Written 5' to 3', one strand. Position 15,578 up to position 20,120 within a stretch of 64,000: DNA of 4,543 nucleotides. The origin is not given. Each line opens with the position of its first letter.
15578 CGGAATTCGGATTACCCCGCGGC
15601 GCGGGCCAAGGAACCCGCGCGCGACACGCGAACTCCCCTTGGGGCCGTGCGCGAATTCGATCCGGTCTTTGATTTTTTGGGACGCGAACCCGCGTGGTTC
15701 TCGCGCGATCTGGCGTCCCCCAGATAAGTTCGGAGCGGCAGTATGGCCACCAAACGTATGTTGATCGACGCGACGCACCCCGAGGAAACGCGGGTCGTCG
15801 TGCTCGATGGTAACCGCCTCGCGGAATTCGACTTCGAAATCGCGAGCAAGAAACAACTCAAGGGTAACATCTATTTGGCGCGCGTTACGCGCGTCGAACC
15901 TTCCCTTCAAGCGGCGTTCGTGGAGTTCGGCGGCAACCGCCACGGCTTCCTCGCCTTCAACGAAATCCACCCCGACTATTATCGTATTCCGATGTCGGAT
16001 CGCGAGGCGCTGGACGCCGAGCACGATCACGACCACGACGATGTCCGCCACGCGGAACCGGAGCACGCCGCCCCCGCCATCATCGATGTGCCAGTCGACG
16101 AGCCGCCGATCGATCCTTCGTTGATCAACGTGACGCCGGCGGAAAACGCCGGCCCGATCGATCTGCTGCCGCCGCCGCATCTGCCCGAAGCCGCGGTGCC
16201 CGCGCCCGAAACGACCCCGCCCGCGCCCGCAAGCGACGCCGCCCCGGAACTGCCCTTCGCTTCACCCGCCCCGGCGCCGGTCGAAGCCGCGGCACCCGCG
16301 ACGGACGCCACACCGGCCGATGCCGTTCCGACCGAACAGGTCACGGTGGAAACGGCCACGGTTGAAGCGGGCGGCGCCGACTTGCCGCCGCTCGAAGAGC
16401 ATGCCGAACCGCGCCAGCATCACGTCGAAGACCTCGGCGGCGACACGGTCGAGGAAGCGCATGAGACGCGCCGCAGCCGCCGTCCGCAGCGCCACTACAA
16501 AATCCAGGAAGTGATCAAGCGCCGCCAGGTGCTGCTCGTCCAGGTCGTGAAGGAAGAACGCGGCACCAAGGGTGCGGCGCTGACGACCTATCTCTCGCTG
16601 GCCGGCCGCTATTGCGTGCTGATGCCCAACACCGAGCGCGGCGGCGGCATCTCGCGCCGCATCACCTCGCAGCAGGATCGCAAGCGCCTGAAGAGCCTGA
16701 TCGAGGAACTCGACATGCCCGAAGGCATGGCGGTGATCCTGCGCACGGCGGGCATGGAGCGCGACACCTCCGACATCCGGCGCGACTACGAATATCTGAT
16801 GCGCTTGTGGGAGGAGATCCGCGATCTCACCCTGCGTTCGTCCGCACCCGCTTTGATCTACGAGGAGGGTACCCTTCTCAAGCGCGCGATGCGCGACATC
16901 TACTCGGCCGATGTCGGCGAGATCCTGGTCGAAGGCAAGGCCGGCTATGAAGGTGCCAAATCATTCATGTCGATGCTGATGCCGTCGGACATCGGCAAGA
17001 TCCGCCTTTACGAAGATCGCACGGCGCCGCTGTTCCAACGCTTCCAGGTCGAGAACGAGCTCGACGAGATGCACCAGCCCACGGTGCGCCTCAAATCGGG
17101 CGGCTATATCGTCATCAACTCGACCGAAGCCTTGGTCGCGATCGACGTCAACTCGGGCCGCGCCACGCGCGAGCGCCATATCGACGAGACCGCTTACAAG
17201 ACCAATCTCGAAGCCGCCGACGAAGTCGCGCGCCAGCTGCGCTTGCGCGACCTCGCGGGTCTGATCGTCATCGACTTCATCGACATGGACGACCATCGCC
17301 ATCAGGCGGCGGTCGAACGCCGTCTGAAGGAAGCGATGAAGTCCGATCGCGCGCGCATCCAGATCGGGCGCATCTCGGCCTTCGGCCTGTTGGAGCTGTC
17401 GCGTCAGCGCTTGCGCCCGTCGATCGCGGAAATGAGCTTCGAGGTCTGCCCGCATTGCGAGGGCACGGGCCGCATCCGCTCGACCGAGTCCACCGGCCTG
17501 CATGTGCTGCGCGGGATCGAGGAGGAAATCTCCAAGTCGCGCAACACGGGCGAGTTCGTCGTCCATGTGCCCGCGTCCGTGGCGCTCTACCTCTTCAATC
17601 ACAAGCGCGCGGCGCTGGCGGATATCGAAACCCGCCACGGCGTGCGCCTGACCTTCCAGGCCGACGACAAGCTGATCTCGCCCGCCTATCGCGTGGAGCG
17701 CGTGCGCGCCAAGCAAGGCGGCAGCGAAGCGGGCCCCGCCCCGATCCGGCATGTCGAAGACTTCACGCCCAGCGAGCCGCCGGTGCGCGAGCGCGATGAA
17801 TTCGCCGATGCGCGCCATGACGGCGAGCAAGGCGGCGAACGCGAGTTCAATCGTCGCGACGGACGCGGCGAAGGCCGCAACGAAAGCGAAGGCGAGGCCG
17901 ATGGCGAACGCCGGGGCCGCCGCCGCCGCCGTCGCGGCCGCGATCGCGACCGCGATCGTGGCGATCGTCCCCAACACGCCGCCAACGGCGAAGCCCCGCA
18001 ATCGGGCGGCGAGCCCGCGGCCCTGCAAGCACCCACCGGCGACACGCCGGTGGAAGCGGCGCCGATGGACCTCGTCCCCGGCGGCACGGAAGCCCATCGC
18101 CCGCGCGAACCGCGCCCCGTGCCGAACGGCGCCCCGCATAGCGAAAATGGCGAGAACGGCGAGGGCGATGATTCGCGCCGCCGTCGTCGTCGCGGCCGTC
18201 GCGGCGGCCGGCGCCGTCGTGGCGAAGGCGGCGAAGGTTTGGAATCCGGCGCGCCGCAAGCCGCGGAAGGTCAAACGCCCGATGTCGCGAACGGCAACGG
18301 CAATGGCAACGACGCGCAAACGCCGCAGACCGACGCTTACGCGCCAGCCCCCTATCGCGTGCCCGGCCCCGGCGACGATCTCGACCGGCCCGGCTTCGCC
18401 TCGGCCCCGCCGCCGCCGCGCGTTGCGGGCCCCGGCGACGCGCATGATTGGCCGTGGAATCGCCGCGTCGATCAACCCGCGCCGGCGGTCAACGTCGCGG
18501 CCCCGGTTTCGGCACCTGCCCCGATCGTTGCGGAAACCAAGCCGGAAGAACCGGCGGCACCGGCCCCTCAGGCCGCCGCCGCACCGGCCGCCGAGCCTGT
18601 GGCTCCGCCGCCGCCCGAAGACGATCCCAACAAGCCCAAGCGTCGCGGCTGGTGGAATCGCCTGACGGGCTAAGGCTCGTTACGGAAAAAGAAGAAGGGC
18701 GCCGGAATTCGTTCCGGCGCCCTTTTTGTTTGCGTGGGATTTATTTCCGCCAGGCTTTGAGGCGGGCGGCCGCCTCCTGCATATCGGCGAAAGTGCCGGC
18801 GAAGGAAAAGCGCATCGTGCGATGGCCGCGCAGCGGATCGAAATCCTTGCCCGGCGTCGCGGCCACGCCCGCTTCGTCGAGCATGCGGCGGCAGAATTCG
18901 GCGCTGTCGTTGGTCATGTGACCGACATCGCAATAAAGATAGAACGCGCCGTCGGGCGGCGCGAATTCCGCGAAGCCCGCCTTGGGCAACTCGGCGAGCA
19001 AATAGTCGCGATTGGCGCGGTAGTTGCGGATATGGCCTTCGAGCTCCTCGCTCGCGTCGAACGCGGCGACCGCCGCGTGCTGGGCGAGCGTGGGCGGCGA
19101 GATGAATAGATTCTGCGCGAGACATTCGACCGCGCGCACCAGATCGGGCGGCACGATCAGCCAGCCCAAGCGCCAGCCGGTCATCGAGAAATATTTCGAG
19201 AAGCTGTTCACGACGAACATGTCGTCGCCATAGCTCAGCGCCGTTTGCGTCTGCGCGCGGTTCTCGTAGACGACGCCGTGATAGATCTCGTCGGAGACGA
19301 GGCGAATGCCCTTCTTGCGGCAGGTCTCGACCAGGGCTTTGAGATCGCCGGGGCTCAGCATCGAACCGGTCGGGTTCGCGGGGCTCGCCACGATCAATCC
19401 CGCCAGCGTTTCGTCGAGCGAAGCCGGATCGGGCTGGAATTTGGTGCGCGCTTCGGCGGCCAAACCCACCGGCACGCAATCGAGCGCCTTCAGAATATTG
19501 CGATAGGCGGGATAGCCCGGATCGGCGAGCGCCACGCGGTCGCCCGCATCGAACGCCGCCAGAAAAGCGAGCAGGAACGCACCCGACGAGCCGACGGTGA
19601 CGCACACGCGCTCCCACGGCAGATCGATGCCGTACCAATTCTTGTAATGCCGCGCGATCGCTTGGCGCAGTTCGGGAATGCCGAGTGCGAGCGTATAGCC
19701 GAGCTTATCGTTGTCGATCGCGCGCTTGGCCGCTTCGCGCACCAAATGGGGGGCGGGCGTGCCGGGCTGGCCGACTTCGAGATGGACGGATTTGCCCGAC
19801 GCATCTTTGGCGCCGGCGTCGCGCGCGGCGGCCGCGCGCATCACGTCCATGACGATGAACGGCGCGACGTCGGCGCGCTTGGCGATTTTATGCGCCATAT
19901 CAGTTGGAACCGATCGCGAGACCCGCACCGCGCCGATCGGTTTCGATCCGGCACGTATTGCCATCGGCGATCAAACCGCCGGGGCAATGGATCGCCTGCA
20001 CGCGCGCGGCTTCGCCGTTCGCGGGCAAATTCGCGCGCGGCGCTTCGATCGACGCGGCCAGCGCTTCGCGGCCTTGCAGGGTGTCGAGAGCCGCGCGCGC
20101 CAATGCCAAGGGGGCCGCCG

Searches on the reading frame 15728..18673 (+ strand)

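Call 56: search_protein_families(library=pfam, proteins=[window:15728-18673:+], max_evalue=0.00001)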
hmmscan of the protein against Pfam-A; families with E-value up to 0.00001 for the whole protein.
window:15728-18673:+ (981 aa): 2 families
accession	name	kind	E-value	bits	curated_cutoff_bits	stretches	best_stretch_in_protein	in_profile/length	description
PF10150.14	RNase_E_G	-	1.9e-99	332.9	25.5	1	290-561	1-269/270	Ribonuclease E/G family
PF20833.2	RNase_E_G_Thio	-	1.6e-29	102.3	26.8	1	573-659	1-86/86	RNase E/G, Thioredoxin-like domain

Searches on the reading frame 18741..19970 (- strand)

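Call 56: search_protein_families(library=pfam, proteins=[window:18741-19970:-], max_evalue=0.00001)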
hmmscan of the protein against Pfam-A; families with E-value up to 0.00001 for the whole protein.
window:18741-19970:- (409 aa): 1 family
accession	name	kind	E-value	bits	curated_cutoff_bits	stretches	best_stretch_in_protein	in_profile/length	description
PF00155.27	Aminotran_1_2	-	4.2e-60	204.3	19.7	1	62-404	4-361/361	Aminotransferase class I and II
